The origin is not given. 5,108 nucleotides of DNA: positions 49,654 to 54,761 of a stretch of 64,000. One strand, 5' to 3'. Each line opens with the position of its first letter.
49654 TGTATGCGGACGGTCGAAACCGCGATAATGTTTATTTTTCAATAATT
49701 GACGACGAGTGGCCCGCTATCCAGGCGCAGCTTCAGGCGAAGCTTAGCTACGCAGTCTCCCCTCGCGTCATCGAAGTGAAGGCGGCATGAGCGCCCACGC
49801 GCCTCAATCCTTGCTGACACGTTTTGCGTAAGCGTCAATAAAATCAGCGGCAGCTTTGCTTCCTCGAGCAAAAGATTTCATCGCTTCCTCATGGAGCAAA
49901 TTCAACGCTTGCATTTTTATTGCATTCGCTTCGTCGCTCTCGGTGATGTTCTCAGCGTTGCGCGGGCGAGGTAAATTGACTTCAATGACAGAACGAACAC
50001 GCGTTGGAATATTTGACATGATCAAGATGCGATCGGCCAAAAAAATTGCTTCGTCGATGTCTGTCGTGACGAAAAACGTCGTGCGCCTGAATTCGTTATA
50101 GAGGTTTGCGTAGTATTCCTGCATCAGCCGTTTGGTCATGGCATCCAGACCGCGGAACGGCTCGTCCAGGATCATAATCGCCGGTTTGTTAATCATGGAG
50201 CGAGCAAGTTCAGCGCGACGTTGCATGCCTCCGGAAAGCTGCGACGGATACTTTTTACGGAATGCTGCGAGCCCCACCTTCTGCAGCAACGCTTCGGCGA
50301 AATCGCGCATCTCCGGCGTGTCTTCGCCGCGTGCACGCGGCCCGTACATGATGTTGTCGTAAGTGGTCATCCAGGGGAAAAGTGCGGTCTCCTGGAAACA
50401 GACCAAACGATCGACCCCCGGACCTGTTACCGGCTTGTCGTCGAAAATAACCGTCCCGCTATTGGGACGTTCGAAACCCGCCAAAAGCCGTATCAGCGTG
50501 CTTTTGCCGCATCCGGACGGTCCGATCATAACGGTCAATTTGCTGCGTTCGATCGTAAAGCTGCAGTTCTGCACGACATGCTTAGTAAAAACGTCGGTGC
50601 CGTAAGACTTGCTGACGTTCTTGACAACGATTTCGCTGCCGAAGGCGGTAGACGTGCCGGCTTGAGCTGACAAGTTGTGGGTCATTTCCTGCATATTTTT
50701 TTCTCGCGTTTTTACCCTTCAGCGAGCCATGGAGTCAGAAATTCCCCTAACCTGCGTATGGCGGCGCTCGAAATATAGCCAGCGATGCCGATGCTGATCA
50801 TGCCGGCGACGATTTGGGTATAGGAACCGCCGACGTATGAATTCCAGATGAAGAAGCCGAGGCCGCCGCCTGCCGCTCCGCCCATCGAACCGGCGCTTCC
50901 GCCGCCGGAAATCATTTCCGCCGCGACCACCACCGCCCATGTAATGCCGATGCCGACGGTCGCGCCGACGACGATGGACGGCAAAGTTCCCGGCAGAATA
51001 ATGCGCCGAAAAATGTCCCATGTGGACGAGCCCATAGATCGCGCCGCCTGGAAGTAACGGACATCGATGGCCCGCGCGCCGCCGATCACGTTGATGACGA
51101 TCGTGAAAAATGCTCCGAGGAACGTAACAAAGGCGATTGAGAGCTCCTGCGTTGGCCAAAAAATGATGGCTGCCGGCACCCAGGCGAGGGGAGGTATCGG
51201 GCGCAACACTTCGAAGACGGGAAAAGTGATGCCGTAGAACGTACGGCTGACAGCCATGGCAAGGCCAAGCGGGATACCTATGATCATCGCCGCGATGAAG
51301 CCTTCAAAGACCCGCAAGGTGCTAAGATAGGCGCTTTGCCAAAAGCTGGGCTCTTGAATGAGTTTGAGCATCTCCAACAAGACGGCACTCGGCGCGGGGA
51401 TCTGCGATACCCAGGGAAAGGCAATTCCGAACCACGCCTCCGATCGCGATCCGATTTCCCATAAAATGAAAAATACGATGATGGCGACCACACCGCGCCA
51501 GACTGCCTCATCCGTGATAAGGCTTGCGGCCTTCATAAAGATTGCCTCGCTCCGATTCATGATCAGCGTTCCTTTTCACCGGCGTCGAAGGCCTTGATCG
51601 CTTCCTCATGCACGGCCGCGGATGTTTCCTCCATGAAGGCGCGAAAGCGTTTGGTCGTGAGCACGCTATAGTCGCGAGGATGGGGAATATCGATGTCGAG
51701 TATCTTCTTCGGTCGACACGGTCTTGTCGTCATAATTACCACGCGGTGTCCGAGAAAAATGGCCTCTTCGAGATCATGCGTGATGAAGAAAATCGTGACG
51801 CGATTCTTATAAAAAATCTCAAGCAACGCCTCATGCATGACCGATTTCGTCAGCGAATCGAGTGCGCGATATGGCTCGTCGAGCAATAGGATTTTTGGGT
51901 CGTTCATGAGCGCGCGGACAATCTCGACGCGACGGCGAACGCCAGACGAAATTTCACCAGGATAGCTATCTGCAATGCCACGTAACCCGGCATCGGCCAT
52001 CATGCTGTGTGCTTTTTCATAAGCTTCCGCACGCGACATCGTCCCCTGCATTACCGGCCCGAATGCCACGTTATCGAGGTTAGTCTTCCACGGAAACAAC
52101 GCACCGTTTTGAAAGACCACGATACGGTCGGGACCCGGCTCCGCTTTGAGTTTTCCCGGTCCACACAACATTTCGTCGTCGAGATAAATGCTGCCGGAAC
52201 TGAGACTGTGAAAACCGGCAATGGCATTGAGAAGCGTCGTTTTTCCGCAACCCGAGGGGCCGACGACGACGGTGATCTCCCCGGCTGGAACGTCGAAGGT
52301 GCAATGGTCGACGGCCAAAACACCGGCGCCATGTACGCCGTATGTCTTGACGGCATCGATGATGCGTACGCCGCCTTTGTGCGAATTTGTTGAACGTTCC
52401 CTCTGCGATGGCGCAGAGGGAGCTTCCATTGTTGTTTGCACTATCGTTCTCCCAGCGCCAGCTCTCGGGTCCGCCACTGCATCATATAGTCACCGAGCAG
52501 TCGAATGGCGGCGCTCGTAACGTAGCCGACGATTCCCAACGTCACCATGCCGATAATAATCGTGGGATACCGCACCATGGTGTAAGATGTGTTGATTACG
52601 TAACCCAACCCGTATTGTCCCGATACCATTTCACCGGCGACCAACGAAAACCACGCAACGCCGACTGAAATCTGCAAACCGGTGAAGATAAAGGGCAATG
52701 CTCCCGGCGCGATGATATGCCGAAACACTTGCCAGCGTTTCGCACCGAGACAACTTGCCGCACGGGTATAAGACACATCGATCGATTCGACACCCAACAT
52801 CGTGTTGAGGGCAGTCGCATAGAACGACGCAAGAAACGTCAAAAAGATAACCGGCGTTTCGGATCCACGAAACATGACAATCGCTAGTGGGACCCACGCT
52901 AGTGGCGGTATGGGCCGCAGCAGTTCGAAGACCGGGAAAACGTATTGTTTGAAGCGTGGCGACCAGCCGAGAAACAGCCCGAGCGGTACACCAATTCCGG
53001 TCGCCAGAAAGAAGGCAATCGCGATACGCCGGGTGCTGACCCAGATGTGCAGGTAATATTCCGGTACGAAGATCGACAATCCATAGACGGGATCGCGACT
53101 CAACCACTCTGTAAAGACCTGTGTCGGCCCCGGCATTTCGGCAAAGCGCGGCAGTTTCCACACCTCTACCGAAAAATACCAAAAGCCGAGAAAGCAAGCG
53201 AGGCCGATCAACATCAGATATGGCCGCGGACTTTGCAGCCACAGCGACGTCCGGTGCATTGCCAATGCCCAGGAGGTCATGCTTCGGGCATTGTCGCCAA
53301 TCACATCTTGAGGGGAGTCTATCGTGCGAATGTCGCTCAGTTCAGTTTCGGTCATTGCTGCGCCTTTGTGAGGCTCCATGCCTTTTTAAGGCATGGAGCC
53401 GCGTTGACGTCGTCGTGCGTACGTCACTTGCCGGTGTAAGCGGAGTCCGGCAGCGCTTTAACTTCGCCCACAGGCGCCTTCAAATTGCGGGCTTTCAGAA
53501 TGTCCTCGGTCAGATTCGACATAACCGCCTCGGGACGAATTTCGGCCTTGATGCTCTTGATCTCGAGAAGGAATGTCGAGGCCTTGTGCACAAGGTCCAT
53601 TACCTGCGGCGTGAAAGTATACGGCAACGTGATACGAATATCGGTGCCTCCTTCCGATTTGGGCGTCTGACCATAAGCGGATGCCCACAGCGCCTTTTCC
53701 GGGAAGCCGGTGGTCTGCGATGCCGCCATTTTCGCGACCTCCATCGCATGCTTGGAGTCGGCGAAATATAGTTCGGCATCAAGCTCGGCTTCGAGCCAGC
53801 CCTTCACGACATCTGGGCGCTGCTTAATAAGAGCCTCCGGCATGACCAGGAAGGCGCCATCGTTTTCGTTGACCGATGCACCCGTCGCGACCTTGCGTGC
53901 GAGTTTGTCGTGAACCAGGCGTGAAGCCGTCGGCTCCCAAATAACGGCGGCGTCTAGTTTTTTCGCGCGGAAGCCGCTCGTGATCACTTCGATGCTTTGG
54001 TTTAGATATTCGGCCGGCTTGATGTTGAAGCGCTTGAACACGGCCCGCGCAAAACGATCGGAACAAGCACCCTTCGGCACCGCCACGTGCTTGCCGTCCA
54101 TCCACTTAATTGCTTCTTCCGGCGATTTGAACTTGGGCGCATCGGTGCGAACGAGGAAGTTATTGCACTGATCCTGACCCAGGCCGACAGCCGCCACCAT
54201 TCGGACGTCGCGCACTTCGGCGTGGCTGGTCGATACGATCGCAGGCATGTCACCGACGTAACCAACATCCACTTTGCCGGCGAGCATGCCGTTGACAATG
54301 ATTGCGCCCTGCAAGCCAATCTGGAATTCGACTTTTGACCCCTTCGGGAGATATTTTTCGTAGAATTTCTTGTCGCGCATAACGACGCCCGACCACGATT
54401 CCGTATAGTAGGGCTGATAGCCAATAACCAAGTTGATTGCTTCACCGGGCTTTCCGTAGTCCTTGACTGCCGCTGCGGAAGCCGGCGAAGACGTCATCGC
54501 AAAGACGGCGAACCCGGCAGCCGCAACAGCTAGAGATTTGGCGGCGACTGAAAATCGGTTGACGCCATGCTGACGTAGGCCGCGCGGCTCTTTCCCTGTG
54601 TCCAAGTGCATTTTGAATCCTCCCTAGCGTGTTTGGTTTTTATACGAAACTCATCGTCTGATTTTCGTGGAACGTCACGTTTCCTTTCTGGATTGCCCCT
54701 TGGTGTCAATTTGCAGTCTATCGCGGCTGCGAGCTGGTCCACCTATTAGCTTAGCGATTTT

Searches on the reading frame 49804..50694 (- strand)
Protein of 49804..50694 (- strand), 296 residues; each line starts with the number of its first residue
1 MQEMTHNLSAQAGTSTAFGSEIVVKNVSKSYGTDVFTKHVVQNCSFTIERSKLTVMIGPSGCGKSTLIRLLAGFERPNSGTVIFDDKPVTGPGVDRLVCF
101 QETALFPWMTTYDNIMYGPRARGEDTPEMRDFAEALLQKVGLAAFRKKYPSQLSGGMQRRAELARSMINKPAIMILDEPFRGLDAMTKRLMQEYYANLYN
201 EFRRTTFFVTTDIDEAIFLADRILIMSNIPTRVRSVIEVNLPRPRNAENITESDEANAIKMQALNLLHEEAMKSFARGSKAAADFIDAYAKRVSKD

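Call 32: search_protein_families(library=pfam, proteins=[window:49804-50694:-])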
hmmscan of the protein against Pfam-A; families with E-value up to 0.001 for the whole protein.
window:49804-50694:- (296 aa): 5 families
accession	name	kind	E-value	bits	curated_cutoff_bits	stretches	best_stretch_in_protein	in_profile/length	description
PF00005.33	ABC_tran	-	1.1e-32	113.9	25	1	42-180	2-136/137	ABC transporter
PF13304.12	AAA_21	-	1.8e-07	32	27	0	53-80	1-26/304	AAA domain, putative AbiEii toxin, Type IV TA system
PF13401.12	AAA_22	-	5.1e-05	24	27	1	51-178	5-92/130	AAA domain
PF03193.22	RsgA_GTPase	-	0.00016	22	30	1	40-73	96-128/174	RsgA GTPase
PF13671.12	AAA_33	-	0.00096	19.9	27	0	53-181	1-80/143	AAA domain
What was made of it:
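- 49804..50694 (-): Second ABC ATPase, downstream of msmH. ABC_tran (call 32).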

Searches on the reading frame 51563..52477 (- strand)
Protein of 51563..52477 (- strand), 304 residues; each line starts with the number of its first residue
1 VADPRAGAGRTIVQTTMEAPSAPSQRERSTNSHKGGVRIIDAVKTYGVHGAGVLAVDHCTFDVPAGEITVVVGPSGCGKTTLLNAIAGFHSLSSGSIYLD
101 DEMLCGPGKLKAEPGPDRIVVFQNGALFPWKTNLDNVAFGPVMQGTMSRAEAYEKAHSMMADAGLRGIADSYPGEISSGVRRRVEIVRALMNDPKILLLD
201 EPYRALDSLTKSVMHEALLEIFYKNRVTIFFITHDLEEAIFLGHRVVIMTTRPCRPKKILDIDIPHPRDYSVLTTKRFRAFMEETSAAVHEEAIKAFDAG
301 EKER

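Call 4: search_protein_families(library=pfam, proteins=[window:51563-52477:-])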
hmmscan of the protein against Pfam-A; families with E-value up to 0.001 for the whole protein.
window:51563-52477:- (304 aa): 7 families
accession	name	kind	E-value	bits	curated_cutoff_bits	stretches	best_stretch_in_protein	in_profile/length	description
PF00005.33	ABC_tran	-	1.1e-28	100.9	25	1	57-203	2-136/137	ABC transporter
PF13304.12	AAA_21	-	4.2e-09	37.3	27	1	68-92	1-25/304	AAA domain, putative AbiEii toxin, Type IV TA system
PF00004.35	AAA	-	4.7e-05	24.3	21.2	0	71-88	3-20/131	ATPase family associated with various cellular activities (AAA)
PF13476.12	AAA_23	-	8.6e-05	23.7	27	1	58-87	12-40/201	AAA domain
PF03193.22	RsgA_GTPase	-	0.00017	21.9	30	1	65-97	105-137/174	RsgA GTPase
PF13555.12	AAA_29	-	0.00071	19.7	27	0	60-87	16-43/61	P-loop containing region of AAA domain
PF13401.12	AAA_22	-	0.00091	20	27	0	68-90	7-29/130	AAA domain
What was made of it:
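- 51563..52477 (-): msmG, ABC ATPase. ABC_tran (call 4).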

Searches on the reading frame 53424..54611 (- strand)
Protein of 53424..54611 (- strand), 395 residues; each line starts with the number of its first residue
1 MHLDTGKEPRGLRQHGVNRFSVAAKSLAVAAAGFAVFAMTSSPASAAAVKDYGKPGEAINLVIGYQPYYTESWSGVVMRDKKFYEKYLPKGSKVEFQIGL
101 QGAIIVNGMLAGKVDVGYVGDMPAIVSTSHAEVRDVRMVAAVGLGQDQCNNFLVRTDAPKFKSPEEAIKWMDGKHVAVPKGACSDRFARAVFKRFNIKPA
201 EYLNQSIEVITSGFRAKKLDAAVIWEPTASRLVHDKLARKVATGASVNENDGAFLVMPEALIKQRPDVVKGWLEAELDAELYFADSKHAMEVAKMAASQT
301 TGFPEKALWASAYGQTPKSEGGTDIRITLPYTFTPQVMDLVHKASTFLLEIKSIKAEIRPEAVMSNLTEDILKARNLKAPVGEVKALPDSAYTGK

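Call 4: search_protein_families(library=pfam, proteins=[window:53424-54611:-])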
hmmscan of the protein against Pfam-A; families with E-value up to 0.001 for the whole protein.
window:53424-54611:- (395 aa): 1 family
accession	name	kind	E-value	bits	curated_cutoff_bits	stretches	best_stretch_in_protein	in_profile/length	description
PF13379.11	NMT1_2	-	2.5e-11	44.3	24.7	1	59-296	6-251/252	NMT1-like family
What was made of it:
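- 53424..54611 (-): msmE, periplasmic sulfonate-binding protein. NMT1_2 (call 4).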

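Call 7: search_protein_families(library=ncbifam, proteins=[window:53424-54611:-], max_evalue=0.001)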
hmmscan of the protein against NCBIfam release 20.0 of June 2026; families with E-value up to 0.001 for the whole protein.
window:53424-54611:- (395 aa): 6 families
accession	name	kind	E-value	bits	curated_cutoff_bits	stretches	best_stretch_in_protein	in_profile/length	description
TIGR01728.1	SsuA_fam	subfamily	1.3e-28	100.1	163.5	1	61-310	1-240/290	aliphatic sulfonate ABC transporter substrate-binding protein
NF008588.0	PRK11553.1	subfamily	2.8e-10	39.7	299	1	58-308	26-262/319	aliphatic sulfonate ABC transporter substrate-binding protein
NF008553.0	PRK11480.1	equivalog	9.8e-10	38.1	490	1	56-290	20-243/320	taurine ABC transporter substrate-binding protein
TIGR01729.1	taurine_ABC_bnd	equivalog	7e-08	32.2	304.25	1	93-282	28-212/300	taurine ABC transporter substrate-binding protein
TIGR01096.1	3A0103s03R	subfamily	0.00083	18.9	256.35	0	148-224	110-179/250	lysine/arginine/ornithine ABC transporter substrate-binding protein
TIGR01098.1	3A0109s03R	subfamily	0.00087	18.8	112.05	0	25-177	3-144/253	phosphate/phosphite/phosphonate ABC transporter substrate-binding protein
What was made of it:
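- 53424..54611 (-): SsuA_fam, 100 bits (call 7).
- On msmEFGH methanesulfonate ABC importer: 53424-54611, 52441-53379, 51563-52477 and 50712-51560, all on the minus strand (calls 4, 7).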
